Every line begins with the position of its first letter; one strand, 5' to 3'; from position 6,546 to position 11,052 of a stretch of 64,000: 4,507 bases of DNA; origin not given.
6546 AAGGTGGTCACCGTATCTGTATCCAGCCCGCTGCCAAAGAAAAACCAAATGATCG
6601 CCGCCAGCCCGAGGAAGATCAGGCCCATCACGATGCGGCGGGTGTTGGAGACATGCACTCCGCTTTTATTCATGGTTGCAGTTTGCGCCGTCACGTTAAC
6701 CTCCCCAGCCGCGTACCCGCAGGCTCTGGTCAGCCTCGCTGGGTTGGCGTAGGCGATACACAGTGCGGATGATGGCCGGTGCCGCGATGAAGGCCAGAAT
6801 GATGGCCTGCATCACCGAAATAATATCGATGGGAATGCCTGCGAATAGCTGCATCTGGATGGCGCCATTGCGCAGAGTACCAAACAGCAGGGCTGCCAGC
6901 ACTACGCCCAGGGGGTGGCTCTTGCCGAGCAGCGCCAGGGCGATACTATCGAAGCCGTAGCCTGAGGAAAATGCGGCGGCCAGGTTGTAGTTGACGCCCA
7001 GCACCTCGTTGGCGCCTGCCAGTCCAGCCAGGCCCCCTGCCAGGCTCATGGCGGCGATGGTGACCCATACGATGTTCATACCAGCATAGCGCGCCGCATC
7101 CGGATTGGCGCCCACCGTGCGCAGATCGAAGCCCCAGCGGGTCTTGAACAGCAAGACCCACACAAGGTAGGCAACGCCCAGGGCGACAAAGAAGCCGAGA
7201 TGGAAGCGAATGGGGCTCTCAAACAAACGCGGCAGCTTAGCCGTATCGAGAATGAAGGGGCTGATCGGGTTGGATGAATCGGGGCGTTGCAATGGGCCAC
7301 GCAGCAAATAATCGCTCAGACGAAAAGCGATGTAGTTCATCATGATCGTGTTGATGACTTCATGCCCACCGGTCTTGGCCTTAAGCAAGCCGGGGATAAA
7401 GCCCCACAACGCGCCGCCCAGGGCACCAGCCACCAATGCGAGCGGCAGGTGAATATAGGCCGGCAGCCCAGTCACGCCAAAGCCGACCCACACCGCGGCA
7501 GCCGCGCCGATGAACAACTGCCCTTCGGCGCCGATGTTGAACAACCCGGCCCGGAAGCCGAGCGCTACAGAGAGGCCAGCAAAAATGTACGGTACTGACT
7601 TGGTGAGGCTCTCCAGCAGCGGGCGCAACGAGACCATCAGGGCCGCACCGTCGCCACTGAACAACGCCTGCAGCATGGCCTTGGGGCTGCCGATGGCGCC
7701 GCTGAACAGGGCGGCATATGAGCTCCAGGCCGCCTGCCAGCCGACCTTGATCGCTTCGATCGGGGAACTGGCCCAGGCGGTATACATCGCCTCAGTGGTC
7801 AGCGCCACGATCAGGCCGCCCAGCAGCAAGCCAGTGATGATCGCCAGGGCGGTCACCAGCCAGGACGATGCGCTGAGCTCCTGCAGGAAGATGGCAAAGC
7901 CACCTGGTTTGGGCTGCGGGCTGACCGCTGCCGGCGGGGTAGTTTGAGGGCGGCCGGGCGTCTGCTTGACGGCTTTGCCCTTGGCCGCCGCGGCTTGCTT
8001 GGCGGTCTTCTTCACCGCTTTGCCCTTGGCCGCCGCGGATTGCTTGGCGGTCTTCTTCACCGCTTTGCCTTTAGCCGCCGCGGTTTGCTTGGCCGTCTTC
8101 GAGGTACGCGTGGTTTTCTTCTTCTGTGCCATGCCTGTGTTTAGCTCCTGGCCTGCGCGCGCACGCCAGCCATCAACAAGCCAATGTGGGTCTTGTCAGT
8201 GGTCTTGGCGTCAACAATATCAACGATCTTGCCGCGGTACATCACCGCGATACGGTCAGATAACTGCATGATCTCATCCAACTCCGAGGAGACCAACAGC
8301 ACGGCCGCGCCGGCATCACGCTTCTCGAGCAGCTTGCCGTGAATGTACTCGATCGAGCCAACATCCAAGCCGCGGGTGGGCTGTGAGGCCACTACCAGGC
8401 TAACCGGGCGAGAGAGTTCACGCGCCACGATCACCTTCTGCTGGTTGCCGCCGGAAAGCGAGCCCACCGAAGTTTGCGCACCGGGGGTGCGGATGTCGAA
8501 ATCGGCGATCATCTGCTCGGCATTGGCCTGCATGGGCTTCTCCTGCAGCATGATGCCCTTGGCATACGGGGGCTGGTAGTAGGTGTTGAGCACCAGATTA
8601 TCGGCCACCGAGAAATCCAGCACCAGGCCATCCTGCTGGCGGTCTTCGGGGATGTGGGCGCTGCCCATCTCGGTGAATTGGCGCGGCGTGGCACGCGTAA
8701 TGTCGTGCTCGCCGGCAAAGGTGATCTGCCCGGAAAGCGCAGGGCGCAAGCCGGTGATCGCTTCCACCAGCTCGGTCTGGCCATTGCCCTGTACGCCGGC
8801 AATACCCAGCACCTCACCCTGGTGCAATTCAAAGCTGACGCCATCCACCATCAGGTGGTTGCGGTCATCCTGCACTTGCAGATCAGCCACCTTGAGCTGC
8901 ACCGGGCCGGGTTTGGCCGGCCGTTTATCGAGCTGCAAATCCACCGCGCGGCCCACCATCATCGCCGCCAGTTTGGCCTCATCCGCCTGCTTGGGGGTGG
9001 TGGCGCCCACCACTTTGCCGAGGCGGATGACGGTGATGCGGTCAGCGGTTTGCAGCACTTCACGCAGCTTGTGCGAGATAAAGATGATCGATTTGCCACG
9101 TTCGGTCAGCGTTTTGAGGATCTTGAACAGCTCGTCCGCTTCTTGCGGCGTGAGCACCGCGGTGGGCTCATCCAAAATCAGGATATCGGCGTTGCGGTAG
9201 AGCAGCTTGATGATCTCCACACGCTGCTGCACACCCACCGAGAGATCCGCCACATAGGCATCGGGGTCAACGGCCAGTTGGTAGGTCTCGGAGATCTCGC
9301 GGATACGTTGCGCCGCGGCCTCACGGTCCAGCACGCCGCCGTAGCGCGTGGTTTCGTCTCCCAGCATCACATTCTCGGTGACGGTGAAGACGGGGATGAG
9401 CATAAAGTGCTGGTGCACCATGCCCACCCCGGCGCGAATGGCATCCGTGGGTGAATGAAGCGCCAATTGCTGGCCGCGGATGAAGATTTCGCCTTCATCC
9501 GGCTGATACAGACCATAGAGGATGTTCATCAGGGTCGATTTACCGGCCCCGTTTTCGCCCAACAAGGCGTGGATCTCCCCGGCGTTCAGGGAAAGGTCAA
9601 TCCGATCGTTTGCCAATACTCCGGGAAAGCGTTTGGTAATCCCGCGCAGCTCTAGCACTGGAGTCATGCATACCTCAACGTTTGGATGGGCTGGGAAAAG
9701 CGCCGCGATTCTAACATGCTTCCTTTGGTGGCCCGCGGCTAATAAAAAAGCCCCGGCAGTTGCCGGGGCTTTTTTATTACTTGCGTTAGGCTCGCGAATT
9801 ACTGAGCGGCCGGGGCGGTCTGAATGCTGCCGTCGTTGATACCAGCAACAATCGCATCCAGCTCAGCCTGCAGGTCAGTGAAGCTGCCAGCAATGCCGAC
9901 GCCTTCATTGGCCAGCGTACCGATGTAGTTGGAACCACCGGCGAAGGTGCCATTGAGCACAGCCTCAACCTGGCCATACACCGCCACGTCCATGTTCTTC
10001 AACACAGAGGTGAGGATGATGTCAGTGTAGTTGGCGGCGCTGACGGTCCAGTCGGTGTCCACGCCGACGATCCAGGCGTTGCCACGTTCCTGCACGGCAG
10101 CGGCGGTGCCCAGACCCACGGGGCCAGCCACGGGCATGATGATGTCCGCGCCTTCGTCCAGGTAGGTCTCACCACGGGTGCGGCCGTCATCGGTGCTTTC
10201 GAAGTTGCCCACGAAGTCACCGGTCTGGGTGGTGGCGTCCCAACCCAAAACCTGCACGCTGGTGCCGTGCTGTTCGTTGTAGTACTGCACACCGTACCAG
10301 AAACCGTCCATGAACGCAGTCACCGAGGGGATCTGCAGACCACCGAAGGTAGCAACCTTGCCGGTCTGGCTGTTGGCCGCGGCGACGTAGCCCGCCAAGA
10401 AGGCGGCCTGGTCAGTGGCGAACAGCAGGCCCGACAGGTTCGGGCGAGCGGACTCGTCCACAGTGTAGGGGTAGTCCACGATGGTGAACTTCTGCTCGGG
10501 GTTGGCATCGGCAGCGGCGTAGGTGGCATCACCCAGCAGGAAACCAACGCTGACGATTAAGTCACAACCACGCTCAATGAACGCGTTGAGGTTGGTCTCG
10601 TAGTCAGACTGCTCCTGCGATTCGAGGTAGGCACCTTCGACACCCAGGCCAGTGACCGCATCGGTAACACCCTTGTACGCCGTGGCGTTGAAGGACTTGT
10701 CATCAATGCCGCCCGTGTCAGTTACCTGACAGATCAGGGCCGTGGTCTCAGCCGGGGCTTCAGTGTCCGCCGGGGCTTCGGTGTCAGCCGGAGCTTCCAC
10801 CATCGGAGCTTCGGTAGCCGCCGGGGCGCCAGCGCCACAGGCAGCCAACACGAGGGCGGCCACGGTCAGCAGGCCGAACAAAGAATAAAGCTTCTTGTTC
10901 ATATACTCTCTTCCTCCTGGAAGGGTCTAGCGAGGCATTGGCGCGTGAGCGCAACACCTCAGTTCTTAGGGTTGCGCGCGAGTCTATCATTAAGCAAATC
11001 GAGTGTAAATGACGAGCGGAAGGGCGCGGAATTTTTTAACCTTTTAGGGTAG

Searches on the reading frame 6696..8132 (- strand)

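Call 64: search_protein_families(library=pfam, proteins=[window:6696-8132:-], max_evalue=0.00001)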
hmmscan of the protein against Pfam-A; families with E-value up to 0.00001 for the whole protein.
window:6696-8132:- (478 aa): 1 family
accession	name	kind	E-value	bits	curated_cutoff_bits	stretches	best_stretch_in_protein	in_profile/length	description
PF02653.21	BPD_transp_2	-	1.2e-45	156.3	26.8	1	173-448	3-267/269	Branched-chain amino acid transport system / permease component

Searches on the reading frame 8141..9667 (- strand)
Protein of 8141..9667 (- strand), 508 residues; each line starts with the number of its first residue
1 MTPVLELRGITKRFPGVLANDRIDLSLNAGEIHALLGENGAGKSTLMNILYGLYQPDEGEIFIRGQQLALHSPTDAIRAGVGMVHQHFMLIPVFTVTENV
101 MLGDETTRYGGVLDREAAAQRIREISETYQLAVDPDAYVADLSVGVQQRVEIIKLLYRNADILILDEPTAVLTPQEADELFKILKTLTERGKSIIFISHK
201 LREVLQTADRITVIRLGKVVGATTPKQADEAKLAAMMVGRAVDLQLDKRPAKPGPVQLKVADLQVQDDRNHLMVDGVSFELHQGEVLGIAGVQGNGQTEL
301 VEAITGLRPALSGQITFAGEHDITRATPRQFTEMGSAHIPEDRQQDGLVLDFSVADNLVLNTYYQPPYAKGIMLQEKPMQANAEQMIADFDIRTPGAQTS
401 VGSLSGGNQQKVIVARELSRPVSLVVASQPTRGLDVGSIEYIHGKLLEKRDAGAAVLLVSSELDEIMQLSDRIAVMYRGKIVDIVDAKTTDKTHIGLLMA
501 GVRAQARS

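Call 64: search_protein_families(library=pfam, proteins=[window:8141-9667:-], max_evalue=0.00001)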
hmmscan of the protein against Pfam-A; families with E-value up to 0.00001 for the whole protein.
window:8141-9667:- (508 aa): 2 families
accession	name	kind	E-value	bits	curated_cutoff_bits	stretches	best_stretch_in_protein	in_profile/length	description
PF00005.33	ABC_tran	-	2e-51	174.6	25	2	22-170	3-137/137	ABC transporter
PF13304.12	AAA_21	-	9.1e-08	32.9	27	0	32-53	1-22/304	AAA domain, putative AbiEii toxin, Type IV TA system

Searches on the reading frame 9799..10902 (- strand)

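Call 64: search_protein_families(library=pfam, proteins=[window:9799-10902:-], max_evalue=0.00001)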
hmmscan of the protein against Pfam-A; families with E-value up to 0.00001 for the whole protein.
window:9799-10902:- (367 aa): 1 family
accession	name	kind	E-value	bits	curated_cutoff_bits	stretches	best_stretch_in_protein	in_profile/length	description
PF02608.20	Bmp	-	7.3e-52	176.7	24.1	1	60-341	6-272/301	ABC transporter substrate-binding protein PnrA-like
